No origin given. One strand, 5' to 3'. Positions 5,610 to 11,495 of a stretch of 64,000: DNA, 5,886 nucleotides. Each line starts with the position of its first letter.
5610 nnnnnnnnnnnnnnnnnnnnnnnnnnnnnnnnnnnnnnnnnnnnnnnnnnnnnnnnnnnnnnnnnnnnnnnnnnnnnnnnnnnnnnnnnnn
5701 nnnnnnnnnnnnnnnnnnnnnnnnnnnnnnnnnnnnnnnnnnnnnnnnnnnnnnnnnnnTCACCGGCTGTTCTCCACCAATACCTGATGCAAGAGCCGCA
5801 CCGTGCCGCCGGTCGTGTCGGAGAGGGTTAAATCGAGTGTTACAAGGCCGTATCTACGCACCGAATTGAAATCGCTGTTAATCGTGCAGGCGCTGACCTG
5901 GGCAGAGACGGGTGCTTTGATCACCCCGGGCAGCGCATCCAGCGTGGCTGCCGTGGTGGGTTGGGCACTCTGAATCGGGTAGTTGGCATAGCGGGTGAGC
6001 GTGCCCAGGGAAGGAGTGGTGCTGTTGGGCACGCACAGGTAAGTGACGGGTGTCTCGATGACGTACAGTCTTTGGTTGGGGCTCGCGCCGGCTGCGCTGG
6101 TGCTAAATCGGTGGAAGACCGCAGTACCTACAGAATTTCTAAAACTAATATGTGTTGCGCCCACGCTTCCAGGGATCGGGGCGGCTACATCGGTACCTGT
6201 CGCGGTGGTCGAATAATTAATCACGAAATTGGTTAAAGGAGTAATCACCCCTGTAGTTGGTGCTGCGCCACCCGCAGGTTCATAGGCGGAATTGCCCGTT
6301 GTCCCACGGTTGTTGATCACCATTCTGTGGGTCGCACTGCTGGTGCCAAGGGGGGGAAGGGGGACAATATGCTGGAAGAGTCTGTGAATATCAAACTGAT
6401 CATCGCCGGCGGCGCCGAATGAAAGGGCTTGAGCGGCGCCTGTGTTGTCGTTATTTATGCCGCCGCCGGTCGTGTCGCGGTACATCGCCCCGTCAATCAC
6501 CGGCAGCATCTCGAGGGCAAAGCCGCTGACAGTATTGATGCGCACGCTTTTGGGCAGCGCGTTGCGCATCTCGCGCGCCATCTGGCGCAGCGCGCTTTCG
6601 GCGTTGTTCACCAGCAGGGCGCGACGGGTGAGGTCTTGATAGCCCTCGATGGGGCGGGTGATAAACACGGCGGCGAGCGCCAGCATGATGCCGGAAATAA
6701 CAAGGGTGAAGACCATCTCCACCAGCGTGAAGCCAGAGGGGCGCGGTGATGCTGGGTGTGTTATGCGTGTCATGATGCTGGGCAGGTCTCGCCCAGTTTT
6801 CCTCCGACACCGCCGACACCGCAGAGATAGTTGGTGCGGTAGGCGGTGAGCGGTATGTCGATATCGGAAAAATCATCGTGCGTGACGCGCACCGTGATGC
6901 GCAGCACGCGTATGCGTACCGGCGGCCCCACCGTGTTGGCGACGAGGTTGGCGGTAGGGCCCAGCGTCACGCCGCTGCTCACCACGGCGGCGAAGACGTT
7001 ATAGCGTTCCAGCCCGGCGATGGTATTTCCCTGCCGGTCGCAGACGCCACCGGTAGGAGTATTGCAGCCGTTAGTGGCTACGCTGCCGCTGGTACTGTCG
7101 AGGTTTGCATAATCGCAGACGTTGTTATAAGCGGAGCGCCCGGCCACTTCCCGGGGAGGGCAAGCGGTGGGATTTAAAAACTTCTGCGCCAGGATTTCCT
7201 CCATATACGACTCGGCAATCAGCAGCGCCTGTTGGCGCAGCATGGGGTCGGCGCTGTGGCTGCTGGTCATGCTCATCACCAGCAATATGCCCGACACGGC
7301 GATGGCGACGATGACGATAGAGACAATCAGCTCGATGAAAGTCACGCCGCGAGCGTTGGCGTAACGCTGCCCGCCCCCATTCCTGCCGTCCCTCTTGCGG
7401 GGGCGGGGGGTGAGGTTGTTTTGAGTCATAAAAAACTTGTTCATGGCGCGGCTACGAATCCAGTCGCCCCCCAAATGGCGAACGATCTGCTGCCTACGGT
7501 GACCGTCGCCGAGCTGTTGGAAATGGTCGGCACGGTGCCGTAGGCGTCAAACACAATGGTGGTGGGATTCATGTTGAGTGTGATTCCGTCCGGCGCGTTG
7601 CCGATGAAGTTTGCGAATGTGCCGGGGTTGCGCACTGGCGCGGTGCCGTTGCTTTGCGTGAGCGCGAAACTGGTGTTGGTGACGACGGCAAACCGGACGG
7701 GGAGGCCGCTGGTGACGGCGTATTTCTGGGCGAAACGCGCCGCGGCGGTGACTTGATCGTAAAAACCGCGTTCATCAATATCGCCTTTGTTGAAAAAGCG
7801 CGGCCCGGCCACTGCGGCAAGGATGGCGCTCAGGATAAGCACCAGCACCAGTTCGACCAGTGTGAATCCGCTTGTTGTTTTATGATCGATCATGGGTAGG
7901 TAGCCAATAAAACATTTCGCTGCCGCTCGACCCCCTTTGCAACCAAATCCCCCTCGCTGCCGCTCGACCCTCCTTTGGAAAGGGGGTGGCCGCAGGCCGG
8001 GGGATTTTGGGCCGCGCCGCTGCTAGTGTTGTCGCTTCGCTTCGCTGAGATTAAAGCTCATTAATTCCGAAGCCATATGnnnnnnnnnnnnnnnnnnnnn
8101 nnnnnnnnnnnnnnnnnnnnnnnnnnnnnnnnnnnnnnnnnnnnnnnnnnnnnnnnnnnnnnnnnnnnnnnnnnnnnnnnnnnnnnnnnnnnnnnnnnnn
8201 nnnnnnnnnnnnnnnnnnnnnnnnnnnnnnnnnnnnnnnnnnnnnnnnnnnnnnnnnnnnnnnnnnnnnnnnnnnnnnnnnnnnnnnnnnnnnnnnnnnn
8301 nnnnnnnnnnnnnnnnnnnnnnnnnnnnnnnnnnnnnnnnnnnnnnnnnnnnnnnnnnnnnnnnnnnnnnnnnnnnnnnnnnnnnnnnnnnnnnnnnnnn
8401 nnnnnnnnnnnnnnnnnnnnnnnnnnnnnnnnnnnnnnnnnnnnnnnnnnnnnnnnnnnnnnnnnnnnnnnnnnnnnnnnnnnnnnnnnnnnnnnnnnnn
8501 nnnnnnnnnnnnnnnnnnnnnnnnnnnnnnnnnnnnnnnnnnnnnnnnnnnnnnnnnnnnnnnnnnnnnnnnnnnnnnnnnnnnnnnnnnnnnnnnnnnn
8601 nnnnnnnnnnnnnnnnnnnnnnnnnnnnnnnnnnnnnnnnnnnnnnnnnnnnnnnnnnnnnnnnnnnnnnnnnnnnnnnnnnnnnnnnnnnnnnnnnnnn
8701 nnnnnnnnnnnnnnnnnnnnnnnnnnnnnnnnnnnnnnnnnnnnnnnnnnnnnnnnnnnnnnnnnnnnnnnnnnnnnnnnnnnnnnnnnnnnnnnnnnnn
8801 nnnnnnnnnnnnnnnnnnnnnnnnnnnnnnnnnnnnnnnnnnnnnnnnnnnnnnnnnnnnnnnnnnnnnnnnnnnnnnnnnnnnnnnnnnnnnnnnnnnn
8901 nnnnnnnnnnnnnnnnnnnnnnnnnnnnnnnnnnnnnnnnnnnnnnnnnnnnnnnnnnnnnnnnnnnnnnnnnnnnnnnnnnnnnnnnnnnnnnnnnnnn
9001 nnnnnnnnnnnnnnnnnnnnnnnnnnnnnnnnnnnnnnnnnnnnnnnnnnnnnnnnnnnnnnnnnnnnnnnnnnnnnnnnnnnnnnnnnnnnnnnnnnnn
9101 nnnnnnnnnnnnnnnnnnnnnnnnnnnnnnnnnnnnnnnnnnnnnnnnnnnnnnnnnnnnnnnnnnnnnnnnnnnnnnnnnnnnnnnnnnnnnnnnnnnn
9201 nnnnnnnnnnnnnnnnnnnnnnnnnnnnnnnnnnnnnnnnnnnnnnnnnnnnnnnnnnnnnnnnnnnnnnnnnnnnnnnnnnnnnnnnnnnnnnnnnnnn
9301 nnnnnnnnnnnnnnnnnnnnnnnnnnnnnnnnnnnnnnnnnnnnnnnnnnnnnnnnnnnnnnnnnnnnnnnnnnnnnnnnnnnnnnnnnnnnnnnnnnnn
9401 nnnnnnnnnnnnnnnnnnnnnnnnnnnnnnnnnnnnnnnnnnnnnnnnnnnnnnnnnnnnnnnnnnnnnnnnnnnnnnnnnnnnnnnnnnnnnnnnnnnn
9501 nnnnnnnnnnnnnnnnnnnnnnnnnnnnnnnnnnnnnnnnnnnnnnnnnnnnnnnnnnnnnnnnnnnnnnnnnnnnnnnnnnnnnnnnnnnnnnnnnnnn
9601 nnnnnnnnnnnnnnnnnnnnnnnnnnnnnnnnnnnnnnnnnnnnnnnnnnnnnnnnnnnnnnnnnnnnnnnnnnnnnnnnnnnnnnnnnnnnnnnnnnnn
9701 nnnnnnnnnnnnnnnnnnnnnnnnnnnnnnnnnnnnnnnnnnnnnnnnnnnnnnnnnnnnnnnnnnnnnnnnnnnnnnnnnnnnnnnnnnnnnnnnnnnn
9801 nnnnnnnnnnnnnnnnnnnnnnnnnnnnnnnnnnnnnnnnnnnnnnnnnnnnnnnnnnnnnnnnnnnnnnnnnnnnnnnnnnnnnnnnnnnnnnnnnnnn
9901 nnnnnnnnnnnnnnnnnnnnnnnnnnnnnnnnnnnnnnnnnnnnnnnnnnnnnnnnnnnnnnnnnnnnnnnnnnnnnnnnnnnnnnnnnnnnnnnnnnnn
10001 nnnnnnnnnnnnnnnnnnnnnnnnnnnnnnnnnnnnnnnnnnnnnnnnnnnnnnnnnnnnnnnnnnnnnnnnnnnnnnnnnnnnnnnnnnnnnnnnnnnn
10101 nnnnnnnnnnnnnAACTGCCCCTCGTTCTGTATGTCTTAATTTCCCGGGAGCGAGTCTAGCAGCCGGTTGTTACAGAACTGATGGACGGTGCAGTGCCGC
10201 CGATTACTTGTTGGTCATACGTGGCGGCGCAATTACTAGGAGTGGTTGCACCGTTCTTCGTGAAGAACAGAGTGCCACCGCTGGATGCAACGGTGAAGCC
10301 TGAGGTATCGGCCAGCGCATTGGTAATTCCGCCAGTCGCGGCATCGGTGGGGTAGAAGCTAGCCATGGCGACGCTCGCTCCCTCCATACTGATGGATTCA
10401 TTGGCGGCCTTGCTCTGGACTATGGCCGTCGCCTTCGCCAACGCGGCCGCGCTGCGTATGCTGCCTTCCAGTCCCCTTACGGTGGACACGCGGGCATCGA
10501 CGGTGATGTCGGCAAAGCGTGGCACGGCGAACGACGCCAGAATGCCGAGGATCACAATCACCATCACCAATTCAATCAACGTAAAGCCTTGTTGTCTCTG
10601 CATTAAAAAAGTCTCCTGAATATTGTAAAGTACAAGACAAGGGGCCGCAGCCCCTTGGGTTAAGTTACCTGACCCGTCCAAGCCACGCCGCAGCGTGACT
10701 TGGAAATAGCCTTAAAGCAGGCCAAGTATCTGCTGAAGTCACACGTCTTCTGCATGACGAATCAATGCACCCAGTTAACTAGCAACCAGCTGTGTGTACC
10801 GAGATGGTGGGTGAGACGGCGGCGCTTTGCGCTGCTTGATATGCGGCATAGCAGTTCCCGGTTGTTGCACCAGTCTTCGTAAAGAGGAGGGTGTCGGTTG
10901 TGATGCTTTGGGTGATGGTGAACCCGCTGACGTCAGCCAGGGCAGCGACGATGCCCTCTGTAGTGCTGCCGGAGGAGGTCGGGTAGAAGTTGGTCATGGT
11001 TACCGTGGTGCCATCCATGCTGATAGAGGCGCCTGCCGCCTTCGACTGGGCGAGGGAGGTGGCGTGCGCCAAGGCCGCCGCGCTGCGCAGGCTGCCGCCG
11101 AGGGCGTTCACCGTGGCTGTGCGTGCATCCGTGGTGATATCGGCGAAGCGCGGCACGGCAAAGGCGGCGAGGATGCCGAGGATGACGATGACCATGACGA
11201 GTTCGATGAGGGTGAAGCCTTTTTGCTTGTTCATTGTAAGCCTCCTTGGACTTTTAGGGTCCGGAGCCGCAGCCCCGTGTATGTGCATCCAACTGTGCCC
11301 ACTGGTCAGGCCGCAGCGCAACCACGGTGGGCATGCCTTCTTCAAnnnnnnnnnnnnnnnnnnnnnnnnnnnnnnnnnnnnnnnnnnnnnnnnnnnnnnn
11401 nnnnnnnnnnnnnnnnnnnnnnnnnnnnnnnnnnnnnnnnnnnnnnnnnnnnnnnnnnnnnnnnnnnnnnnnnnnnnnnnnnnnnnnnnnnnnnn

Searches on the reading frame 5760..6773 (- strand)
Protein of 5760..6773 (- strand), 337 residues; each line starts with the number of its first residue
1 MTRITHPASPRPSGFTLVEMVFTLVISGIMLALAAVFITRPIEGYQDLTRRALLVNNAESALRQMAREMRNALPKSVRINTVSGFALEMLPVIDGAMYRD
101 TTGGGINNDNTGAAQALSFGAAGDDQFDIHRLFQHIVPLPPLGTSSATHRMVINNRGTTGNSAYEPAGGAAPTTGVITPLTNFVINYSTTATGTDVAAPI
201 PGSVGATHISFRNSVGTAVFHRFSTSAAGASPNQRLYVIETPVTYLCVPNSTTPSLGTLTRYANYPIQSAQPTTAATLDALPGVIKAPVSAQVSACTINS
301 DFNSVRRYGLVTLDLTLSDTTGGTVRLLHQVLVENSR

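Call 6: search_protein_families(library=ncbifam, proteins=[window:5760-6773:-], max_evalue=0.01)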
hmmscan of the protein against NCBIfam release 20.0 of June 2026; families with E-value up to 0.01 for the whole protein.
window:5760-6773:- (337 aa): 3 families
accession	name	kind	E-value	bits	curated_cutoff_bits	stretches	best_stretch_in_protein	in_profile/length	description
TIGR02532.1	IV_pilin_GFxxxE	domain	2.7e-05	23.8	16.3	1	13-35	2-24/24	prepilin-type N-terminal cleavage/methylation domain-containing protein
TIGR02596.1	TIGR02596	subfamily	0.0037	17.4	70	1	15-67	1-52/196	Verru_Chthon cassette protein D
TIGR01708.2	typeII_sec_gspH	equivalog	0.0043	17.1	80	1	13-37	2-26/169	type II secretion system minor pseudopilin GspH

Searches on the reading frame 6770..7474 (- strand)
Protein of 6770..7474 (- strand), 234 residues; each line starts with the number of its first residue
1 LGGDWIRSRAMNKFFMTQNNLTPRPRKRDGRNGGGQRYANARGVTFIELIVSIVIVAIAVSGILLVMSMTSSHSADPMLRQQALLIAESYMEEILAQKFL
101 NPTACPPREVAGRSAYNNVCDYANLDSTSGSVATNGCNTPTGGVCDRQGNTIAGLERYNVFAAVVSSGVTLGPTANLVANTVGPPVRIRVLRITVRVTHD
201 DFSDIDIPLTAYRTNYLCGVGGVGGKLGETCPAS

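Call 6: search_protein_families(library=ncbifam, proteins=[window:6770-7474:-], max_evalue=0.01)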
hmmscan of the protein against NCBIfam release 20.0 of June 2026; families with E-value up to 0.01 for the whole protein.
window:6770-7474:- (234 aa): 3 families
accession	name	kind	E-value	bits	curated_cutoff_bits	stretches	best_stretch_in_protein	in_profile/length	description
TIGR02523.1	type_IV_pilV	equivalog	2.9e-07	31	52.2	1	41-98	1-58/139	type IV pilus modification protein PilV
TIGR02532.1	IV_pilin_GFxxxE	domain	0.0028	17.4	16.3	1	42-63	2-23/24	prepilin-type N-terminal cleavage/methylation domain-containing protein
TIGR01707.1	gspI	equivalog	0.0033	17.9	44.35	1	43-97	1-55/101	type II secretion system minor pseudopilin GspI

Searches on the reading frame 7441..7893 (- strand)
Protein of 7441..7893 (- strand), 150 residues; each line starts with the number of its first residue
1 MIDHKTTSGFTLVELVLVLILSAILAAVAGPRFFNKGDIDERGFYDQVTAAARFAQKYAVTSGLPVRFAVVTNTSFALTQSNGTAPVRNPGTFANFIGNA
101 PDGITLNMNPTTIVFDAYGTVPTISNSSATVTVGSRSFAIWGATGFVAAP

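Call 6: search_protein_families(library=ncbifam, proteins=[window:7441-7893:-], max_evalue=0.01)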
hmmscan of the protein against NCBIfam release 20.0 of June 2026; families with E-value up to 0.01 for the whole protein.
window:7441-7893:- (150 aa): 5 families
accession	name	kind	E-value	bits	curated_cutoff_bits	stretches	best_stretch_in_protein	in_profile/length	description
NF040982.1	ComGD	equivalog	8.8e-09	35.9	70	1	8-124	2-112/139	competence type IV pilus minor pilin ComGD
TIGR02532.1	IV_pilin_GFxxxE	domain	0.00013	21.6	16.3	1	8-29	2-23/24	prepilin-type N-terminal cleavage/methylation domain-containing protein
TIGR01708.2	typeII_sec_gspH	equivalog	0.00018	21.5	80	1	8-66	2-61/169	type II secretion system minor pseudopilin GspH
TIGR01710.1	typeII_sec_gspG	equivalog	0.00026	21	88.85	1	8-39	1-32/134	type II secretion system major pseudopilin GspG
NF047827.1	T3SSXpsH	equivalog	0.0075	16.1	160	1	9-71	2-65/145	type II secretion system protein XpsH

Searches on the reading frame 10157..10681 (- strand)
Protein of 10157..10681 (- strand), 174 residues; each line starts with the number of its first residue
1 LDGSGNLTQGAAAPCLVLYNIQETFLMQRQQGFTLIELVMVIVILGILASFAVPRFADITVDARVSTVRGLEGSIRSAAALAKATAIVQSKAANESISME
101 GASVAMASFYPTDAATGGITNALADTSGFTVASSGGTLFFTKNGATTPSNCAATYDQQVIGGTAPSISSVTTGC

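Call 6: search_protein_families(library=ncbifam, proteins=[window:10157-10681:-], max_evalue=0.01)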
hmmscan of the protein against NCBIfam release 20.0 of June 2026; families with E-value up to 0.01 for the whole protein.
window:10157-10681:- (174 aa): 9 families
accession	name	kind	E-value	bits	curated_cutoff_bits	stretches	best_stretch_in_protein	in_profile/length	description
TIGR02532.1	IV_pilin_GFxxxE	domain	1.1e-08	34.5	16.3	1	30-53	1-24/24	prepilin-type N-terminal cleavage/methylation domain-containing protein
TIGR01710.1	typeII_sec_gspG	equivalog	6.9e-07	29.4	88.85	1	31-69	1-39/134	type II secretion system major pseudopilin GspG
NF041775.1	typeIV_PilA_Myxo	equivalog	1.2e-06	28.6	400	1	28-63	8-43/214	type IV pilin protein PilA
NF007862.0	PRK10574.1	equivalog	2e-06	28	138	1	27-58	1-32/145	prepilin peptidase-dependent pilin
TIGR01708.2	typeII_sec_gspH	equivalog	3.9e-06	27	80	1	30-60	1-31/169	type II secretion system minor pseudopilin GspH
NF007800.0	PRK10506.1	equivalog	0.00036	20.4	158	1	26-53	4-31/163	prepilin peptidase-dependent protein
NF040999.1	pilin_ComGC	equivalog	0.0011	19.1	75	1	30-57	1-28/84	competence type IV pilus major pilin ComGC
NF041013.1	T4P_ComGE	equivalog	0.0035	17.4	49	1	29-60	2-33/83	competence type IV pilus minor pilin ComGE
NF038303.1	EPS_HpsB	equivalog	0.0088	16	150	0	30-155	2-124/211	hormogonium polysaccharide secretion pseudopilin HpsB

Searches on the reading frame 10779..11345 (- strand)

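Call 6: search_protein_families(library=ncbifam, proteins=[window:10779-11345:-], max_evalue=0.01)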
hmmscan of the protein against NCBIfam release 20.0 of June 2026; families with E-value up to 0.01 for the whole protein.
window:10779-11345:- (188 aa): 8 families
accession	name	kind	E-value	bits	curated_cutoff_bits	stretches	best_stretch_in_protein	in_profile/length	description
TIGR02532.1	IV_pilin_GFxxxE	domain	8.2e-09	34.9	16.3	1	41-64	1-24/24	prepilin-type N-terminal cleavage/methylation domain-containing protein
TIGR01708.2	typeII_sec_gspH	equivalog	1.7e-07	31.4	80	1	41-112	1-69/169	type II secretion system minor pseudopilin GspH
TIGR01710.1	typeII_sec_gspG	equivalog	2.3e-07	30.9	88.85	1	42-81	1-40/134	type II secretion system major pseudopilin GspG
NF007862.0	PRK10574.1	equivalog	2.8e-07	30.7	138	1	38-73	1-36/145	prepilin peptidase-dependent pilin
NF041775.1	typeIV_PilA_Myxo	equivalog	9.5e-07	29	400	1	40-184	9-151/214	type IV pilin protein PilA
NF040999.1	pilin_ComGC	equivalog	7e-05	22.9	75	1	41-78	1-38/84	competence type IV pilus major pilin ComGC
NF007800.0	PRK10506.1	equivalog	0.00018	21.4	158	1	37-65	4-32/163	prepilin peptidase-dependent protein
NF041013.1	T4P_ComGE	equivalog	0.00065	19.7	49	1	39-73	1-35/83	competence type IV pilus minor pilin ComGE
